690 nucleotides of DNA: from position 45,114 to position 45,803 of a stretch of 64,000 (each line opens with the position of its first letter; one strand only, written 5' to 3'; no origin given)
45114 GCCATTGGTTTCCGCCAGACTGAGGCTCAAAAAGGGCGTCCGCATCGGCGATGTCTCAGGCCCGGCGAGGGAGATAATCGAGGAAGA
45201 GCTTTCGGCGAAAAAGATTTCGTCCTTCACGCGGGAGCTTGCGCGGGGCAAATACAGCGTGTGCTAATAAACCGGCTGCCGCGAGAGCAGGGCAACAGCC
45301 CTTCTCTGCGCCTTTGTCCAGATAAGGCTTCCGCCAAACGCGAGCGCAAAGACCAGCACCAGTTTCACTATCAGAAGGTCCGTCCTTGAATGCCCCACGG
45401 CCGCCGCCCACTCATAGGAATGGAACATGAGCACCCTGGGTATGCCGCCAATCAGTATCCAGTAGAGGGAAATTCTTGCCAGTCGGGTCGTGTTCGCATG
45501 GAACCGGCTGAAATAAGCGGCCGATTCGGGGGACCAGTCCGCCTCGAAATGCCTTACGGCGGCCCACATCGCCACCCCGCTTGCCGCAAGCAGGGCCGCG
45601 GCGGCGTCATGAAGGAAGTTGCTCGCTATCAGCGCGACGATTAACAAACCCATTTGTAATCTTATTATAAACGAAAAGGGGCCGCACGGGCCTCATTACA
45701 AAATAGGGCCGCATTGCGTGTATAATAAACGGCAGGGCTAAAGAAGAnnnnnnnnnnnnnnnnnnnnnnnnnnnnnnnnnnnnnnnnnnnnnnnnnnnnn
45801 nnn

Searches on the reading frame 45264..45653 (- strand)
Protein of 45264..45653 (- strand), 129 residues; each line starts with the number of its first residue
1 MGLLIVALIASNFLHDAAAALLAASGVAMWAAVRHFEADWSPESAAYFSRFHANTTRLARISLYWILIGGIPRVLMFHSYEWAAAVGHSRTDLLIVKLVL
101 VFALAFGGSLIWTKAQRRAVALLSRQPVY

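Call 5: search_protein_families(library=pfam, proteins=[window:45264-45653:-], max_evalue=0.01)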
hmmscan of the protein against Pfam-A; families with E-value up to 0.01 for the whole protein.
window:45264-45653:- (129 aa): 0 families

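Call 6: search_protein_families(library=ncbifam, proteins=[window:45264-45653:-], max_evalue=0.01)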
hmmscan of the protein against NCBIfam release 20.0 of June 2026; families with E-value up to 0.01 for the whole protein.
window:45264-45653:- (129 aa): 0 families
